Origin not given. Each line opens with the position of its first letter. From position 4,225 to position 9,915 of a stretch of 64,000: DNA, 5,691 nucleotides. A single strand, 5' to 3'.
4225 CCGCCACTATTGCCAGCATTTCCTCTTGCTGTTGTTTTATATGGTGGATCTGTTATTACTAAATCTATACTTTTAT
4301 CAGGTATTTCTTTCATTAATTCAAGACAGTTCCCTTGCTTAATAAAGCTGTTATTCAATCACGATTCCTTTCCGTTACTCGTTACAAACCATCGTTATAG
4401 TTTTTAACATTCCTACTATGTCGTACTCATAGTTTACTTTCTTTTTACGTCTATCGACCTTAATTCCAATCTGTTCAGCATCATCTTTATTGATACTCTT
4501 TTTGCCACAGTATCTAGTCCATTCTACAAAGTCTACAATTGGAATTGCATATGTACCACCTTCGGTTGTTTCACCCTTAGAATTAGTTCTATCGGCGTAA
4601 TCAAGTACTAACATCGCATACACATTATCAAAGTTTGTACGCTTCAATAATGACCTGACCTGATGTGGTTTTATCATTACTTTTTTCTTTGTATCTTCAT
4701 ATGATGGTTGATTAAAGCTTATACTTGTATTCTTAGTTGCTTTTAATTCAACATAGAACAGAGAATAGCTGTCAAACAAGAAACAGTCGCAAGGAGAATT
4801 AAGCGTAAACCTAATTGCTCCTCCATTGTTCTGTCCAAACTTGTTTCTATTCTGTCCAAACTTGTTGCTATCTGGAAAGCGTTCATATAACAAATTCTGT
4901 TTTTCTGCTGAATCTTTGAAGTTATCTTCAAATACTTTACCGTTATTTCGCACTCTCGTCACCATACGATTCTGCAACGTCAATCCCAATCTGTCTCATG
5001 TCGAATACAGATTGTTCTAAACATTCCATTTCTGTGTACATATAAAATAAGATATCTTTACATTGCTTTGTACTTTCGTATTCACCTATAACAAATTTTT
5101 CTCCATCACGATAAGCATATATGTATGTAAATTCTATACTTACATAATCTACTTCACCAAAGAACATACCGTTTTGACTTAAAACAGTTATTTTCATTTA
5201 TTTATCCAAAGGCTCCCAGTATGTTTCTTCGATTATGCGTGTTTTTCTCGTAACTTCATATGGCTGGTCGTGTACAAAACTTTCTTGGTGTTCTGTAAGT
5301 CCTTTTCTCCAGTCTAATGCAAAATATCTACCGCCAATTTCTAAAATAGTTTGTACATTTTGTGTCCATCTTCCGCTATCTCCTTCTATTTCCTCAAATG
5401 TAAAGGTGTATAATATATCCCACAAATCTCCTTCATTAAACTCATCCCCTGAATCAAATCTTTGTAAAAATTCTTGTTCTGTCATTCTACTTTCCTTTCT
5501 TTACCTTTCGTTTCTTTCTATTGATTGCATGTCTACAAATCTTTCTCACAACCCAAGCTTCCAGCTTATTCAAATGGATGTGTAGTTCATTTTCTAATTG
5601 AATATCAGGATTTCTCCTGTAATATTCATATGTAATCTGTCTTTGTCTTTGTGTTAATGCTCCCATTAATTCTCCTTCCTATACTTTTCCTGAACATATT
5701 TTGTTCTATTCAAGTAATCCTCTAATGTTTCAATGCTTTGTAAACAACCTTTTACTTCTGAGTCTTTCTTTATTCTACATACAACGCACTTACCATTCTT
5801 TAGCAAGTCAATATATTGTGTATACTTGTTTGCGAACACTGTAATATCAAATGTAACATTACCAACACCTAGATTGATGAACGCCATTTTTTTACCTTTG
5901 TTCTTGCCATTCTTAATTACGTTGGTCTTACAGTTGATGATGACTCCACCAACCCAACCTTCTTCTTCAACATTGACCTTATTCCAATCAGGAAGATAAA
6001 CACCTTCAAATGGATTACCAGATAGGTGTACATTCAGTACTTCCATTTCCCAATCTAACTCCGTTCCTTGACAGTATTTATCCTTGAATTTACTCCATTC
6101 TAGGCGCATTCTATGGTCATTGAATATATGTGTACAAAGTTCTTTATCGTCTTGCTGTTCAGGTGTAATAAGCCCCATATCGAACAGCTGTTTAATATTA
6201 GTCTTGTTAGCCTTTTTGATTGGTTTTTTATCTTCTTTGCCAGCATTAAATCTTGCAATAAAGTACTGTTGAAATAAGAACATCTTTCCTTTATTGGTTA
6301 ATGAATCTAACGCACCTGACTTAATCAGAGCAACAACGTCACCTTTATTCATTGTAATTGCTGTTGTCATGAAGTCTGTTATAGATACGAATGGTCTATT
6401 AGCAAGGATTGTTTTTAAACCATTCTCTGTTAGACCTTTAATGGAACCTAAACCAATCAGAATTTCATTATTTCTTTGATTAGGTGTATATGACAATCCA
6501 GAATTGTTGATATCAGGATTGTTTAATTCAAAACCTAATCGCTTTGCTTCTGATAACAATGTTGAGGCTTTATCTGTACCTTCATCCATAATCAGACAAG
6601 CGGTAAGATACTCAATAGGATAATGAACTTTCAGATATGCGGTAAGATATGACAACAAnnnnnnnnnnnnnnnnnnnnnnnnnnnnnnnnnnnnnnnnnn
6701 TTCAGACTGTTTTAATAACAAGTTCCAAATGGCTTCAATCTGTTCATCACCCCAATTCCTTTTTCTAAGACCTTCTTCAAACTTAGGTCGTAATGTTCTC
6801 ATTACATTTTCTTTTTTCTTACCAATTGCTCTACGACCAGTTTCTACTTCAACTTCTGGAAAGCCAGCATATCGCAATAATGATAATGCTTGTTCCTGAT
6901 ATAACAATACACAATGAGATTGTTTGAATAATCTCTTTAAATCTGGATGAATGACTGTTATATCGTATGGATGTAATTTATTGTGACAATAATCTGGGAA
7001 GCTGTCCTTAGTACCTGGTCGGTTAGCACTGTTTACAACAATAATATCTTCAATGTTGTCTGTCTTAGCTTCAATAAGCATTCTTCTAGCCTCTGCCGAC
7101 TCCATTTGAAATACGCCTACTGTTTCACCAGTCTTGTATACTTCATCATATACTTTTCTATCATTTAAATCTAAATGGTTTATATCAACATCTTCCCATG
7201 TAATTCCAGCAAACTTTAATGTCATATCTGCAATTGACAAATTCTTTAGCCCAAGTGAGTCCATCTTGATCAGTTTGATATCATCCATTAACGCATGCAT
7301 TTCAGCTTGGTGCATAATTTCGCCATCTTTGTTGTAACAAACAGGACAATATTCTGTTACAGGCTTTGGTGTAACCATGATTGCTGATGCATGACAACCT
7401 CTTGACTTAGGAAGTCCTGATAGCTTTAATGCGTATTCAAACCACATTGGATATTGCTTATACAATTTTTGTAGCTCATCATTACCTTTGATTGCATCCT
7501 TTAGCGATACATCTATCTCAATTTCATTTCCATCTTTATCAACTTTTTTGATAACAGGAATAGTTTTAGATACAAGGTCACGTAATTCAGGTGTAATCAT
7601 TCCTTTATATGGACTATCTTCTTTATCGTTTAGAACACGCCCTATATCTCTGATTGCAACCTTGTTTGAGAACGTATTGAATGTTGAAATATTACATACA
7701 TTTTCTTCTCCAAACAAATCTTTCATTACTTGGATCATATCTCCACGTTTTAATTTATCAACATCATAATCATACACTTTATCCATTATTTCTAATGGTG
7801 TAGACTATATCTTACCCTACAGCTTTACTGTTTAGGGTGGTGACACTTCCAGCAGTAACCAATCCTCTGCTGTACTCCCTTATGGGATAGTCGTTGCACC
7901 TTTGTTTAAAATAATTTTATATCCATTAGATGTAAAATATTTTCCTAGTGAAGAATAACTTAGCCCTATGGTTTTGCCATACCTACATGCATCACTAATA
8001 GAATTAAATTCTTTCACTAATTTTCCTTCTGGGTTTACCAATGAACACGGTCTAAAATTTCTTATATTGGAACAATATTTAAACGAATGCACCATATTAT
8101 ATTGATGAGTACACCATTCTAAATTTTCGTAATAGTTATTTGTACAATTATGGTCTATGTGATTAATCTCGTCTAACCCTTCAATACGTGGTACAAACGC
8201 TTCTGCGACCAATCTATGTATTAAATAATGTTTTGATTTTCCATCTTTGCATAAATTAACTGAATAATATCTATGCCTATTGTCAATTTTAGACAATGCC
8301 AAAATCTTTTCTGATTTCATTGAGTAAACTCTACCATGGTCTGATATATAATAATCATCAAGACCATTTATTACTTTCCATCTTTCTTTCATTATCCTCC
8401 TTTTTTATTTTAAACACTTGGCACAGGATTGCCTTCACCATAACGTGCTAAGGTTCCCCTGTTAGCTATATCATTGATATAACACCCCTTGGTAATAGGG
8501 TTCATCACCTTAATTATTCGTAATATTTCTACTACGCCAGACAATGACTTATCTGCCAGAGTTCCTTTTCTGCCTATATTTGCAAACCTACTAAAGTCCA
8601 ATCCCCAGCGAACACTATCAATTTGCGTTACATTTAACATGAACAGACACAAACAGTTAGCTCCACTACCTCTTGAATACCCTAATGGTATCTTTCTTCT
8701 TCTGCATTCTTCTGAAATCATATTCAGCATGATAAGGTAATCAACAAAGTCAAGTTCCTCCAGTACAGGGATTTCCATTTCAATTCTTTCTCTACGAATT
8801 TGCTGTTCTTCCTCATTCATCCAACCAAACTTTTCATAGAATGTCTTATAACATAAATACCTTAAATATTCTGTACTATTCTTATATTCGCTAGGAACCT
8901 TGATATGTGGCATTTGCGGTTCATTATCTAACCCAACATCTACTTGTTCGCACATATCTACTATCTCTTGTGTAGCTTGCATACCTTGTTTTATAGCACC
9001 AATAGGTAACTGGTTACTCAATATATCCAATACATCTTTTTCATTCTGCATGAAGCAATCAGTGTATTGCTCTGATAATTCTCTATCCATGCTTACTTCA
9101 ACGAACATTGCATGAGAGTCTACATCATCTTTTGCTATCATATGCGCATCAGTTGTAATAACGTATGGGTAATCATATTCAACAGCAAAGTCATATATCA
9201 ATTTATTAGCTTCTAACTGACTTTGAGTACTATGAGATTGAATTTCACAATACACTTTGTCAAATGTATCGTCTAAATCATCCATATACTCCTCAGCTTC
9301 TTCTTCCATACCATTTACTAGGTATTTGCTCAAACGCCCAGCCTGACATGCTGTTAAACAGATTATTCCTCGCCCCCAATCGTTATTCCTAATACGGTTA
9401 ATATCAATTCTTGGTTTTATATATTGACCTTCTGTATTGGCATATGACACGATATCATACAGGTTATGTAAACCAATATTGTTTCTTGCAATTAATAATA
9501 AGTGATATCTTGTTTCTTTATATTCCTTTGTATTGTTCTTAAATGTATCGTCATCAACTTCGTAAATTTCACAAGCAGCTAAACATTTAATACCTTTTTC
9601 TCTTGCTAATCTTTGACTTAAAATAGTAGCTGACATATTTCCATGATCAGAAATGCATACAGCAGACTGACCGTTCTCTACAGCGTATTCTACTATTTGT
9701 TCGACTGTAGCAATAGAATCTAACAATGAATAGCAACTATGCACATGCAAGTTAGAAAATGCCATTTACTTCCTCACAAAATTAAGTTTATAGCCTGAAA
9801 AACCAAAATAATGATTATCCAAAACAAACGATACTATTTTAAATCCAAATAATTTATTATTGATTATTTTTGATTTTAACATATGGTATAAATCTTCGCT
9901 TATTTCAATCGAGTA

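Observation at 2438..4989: DNA-modification island: PAPS-reductase-like PP-loop enzyme, DUF4406 (deoxyribosyltransferase-like) protein, DNA methyltransferase and RecU-like resolvase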

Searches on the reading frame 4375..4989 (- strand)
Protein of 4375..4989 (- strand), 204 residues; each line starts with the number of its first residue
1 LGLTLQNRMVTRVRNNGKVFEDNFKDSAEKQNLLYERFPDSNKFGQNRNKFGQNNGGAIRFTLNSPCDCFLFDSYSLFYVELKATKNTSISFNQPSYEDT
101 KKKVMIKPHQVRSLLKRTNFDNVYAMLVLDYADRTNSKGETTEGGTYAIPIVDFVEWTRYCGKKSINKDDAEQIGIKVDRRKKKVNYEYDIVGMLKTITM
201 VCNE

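Call 3: search_protein_families(library=pfam, proteins=[window:4375-4989:-], max_evalue=0.1)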
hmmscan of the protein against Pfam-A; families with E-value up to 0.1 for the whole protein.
window:4375-4989:- (204 aa): 0 families

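Call 4: search_protein_families(library=phrogs, proteins=[window:4375-4989:-], max_evalue=0.01)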
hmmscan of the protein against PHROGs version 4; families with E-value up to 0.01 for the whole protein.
window:4375-4989:- (204 aa): 1 family
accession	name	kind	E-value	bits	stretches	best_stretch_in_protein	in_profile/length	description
phrog_843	-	DNA, RNA and nucleotide metabolism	1.8e-19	71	1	11-190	5-162/177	Holliday junction resolvase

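Call 6: search_protein_families(library=ncbifam, proteins=[window:4375-4989:-], max_evalue=0.01)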
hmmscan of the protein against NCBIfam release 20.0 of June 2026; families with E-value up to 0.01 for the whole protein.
window:4375-4989:- (204 aa): 0 families

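Call 7: search_protein_families(library=padloc, proteins=[window:4375-4989:-], max_evalue=0.01)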
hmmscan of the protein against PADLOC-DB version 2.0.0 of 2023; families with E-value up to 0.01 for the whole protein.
window:4375-4989:- (204 aa): 0 families

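Call 79: find_encoding_contigs(protein=window:4375-4965:-, flank=5000, max_places=10)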
Protein window:4375-4965:- (196 aa): 24 contigs read that carry it; 10 places shown.
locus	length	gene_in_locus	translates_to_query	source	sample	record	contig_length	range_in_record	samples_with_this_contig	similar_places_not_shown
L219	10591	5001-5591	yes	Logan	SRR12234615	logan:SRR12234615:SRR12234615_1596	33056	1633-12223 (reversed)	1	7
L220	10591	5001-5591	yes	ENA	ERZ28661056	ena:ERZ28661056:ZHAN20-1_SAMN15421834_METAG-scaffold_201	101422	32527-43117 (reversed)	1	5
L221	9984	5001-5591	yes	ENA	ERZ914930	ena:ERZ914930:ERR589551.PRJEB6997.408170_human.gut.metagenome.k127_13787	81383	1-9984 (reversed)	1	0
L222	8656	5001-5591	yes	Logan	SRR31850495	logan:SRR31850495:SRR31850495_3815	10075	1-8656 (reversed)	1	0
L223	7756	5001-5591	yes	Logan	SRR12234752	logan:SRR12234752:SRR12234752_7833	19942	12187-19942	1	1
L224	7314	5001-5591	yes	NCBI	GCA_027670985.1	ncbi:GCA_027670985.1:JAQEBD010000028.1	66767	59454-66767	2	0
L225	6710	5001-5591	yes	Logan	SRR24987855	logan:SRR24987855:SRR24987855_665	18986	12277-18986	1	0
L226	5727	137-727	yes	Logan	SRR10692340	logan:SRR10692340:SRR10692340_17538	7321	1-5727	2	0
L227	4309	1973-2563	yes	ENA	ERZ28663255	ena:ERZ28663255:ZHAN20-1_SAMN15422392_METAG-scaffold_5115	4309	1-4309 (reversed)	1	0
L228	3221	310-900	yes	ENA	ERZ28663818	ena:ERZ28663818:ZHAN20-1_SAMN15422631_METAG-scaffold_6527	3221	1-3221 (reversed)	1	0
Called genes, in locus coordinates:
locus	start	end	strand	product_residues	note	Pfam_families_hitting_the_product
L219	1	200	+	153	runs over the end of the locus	-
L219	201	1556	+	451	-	PF02811:PHP, PF07733:DNA_pol3_alpha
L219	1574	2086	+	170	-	PF07463:NUMOD4, PF13392:HNH_3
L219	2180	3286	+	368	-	PF07733:DNA_pol3_alpha, PF17657:DNA_pol3_finger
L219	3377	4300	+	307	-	PF14579:HHH_6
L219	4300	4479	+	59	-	-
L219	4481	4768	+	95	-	-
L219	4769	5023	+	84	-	-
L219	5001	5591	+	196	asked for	-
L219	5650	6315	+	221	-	PF01555:N6_N4_Mtase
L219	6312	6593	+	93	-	PF14359:DUF4406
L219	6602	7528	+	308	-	PF01507:PAPS_reduct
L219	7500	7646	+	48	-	-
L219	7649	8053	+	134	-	-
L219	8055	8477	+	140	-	-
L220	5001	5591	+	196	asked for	-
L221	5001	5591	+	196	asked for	-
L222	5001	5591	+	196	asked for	-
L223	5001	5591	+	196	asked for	-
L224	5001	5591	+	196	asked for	-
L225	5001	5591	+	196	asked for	-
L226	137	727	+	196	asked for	-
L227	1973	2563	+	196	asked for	-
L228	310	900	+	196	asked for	-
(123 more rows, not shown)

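Call 80: search_solved_structures(query=window:4375-4989:-, max_evalue=10, show_alignments=2)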
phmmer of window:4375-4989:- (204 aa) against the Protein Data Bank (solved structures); distinct sequences matched with E-value up to 10: 1.
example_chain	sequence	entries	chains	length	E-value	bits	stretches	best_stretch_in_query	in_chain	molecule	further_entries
5c00_A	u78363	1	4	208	1.2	12.3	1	119-167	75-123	MdbA protein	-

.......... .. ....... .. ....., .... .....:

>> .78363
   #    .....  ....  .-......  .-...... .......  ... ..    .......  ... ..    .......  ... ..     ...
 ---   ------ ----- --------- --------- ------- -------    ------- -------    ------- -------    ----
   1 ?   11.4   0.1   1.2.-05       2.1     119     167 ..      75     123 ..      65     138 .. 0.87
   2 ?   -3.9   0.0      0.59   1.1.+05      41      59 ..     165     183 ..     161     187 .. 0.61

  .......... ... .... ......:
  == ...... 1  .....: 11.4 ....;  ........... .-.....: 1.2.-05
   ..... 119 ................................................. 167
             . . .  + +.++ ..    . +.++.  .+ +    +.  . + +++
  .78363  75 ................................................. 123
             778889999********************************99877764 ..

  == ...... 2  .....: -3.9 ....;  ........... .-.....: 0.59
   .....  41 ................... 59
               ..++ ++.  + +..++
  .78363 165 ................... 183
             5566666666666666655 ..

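Call 82: search_dna_similar(query=window:4375-4989:-, collection=phages, mode=protein, max_rows=15, max_evalue=0.001)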
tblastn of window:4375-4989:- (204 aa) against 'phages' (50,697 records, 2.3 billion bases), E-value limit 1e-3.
Records with a match: 68; places in all: 68; records where one place covers at least 80% of the query: 68.
Best place of each record, by identity: <60% 68.
By first word of the organism name: Clostridium 36; Bacillus 25; Bacteriophage 4; Thomasclavelia 2; Psychrobacillus 1.
By host as written in the record: Clostridium sporogenes ATCC-15579 30; Bacillus subtilis BEST7003 9; - 7; Bacillus subtilis 5; Bacillus subtilis subsp. subtilis str. 168 5; Bacillus subtilis Delta6 3; Thomasclavelia ramosa YY17 2; Clostridium sporogenes 2; and 5 more.
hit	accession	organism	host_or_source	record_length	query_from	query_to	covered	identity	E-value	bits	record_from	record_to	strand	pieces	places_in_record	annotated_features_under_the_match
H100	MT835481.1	Bacteriophage sp.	human fecal samples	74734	13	198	91%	31.2%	1e-15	80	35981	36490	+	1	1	record has no annotation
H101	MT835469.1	Bacteriophage sp.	human fecal samples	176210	13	198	91%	31.2%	2e-11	68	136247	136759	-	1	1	record has no annotation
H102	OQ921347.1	Bacillus phage SPbetaL7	Bacillus subtilis BEST7003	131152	15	189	86%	32.1%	3e-13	73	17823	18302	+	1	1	hypothetical protein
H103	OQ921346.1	Bacillus phage SPbetaL6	Bacillus subtilis BEST7003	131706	15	189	86%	32.1%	3e-13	73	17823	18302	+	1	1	hypothetical protein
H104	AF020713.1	Bacillus phage SPBc2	-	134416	15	189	86%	31.6%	7e-13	72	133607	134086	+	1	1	yotM: hypothetical protein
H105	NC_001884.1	Bacillus phage SPBc2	Bacillus subtilis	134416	15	189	86%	31.6%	7e-13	72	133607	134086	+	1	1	yotM: Holliday junction resolvase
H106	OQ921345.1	Bacillus phage SPbetaL5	Bacillus subtilis BEST7003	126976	15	189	86%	31.6%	1e-12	72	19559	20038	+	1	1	hypothetical protein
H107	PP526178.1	Bacillus phage phi3T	Bacillus subtilis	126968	15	189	86%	31.6%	1e-12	72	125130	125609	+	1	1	record has no annotation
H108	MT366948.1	Bacillus phage Hyb3phi3Ts-SPbeta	Bacillus subtilis subsp. subtilis str. ...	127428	15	189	86%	31.6%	1e-12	72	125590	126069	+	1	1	hypothetical protein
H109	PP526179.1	Bacillus phage phi3T-SPBeta hybrid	Bacillus subtilis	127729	15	189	86%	31.6%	1e-12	72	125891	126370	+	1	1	record has no annotation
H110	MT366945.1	Bacillus phage phi3Ts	Bacillus subtilis subsp. subtilis str. ...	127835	15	189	86%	31.6%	1e-12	72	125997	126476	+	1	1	hypothetical protein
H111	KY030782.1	Bacillus phage phi3T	Bacillus subtilis str. 168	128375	15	189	86%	31.6%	1e-12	72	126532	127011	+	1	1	putative recombinase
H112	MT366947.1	Bacillus phage Hyb2phi3Ts-SPbeta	Bacillus subtilis subsp. subtilis str. ...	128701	15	189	86%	31.6%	1e-12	72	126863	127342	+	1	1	hypothetical protein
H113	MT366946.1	Bacillus phage Hyb1phi3Ts-SPbeta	Bacillus subtilis subsp. subtilis str. ...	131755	15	189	86%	31.6%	1e-12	72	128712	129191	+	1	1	hypothetical protein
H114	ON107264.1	Bacillus phage BUCT083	Bacillus subtilis subsp. subtilis str. ...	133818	15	189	86%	31.0%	1e-11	69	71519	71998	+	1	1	holliday junction resolvase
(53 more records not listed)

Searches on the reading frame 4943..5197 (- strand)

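Call 3: search_protein_families(library=pfam, proteins=[window:4943-5197:-], max_evalue=0.1)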
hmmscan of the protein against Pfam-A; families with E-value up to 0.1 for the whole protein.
window:4943-5197:- (84 aa): 0 families

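Call 4: search_protein_families(library=phrogs, proteins=[window:4943-5197:-], max_evalue=0.01)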
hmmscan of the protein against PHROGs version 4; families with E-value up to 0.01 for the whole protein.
window:4943-5197:- (84 aa): 1 family
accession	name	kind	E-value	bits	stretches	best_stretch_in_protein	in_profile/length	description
phrog_4601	-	unknown function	0.0025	19.1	1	3-50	2-51/85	-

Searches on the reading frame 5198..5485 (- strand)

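Call 3: search_protein_families(library=pfam, proteins=[window:5198-5485:-], max_evalue=0.1)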
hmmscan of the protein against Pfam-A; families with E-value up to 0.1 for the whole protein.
window:5198-5485:- (95 aa): 0 families

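Call 4: search_protein_families(library=phrogs, proteins=[window:5198-5485:-], max_evalue=0.01)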
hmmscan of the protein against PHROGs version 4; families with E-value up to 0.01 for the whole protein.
window:5198-5485:- (95 aa): 3 families
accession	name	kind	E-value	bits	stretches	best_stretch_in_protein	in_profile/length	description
phrog_14665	-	unknown function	2.7e-07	31.9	1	33-91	42-103/106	-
phrog_6343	-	unknown function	8e-06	27.2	1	31-72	37-81/109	-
phrog_13073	-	unknown function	0.00074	20.6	1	30-91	41-104/109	-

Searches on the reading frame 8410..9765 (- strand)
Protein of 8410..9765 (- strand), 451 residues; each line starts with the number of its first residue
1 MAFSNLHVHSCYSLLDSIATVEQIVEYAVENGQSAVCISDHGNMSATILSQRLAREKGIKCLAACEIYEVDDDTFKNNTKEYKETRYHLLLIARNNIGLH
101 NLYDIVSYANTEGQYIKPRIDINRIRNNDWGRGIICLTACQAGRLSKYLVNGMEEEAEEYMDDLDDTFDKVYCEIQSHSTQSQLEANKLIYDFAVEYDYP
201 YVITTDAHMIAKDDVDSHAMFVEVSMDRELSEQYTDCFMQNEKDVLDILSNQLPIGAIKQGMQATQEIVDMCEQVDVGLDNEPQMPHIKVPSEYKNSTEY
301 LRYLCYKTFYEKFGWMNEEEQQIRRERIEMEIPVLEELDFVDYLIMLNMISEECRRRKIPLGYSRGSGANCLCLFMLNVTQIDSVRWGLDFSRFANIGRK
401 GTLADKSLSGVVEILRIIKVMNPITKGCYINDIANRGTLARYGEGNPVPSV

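Call 15: search_dna_similar(query=window:8410-9765:-, collection=phages, mode=protein, max_rows=25)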
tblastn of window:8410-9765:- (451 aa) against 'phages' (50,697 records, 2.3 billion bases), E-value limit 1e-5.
Records with a match: 983; places in all: 983; records where one place covers at least 80% of the query: 630.
Best place of each record, by identity: 60-80% 1; <60% 982.
By first word of the organism name: Mycobacterium 280; Streptomyces 211; Gordonia 119; Bacillus 99; Bacteriophage 44; Staphylococcus 37; Microbacterium 36; Lactococcus 22; Rhodococcus 21; Enterococcus 20; and 34 more.
By host as written in the record: Mycobacterium smegmatis mc2 155 204; Streptomyces griseus ATCC 10137 81; - 71; Gordonia terrae 3612 56; Streptomyces lividans JI 1326 44; Mycobacterium smegmatis mc#155 35; Gordonia rubripertincta NRRL B-16540 35; Microbacterium foliorum NRRL B-24224 25; and 136 more.
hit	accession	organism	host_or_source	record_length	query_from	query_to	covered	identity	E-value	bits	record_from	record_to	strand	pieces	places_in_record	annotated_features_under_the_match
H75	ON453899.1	Clostridium phage Amboise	[Clostridium] innocuum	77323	4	405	89%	70.6%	0e+0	572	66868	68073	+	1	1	DNA polymerase III alpha subunit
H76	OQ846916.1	Alicyclobacillus phage KKP_3916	Alicyclobacillus acidoterrestris strain ...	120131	3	420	93%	36.3%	5e-82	281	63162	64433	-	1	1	hypothetical protein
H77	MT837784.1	Bacteriophage sp.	human fecal samples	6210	1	399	88%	32.4%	2e-55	204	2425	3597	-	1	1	record has no annotation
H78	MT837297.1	Bacteriophage sp.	human fecal samples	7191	1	443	98%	29.1%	2e-49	186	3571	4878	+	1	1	record has no annotation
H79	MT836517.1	Bacteriophage sp.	human fecal samples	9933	3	440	97%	29.2%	1e-45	176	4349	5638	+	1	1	record has no annotation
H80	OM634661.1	Bacillus phage vB_BauM_KLEB27-3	Bacillus australimaris sKR4M-27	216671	3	438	97%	28.8%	4e-31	190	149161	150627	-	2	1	DNA polymerase III alpha subunit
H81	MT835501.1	Bacteriophage sp.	human fecal samples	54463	1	399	88%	30.6%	6e-49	185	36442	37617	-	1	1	record has no annotation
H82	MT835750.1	Bacteriophage sp.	human fecal samples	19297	1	399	88%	30.5%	5e-48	182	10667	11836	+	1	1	record has no annotation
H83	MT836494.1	Bacteriophage sp.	human fecal samples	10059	1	399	88%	30.4%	1e-48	184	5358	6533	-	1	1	record has no annotation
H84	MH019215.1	Streptomyces phage Yara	Streptomyces toxytricini NRRL B-5426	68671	1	451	100%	26.7%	4e-24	111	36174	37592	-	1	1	46: DnaE-like DNA polymerase III alpha | 47: hypothetical protein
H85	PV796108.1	Bacillus phage Edson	Bacillus cereus BC102p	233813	3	446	98%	27.1%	1e-43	169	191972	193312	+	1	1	hypothetical protein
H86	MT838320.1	Bacteriophage sp.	human fecal samples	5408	1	399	88%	30.0%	3e-49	186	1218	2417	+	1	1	record has no annotation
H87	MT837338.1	Bacteriophage sp.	human fecal samples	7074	1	399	88%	30.0%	3e-48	183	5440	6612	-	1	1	record has no annotation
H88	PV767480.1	Rossellomorea phage phiT1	Rossellomorea aquimaris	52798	3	399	88%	30.0%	6e-48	182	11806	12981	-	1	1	DNA polymerase III subunit alpha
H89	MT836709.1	Bacteriophage sp.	human fecal samples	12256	3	399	88%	29.8%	1e-46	179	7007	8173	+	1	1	record has no annotation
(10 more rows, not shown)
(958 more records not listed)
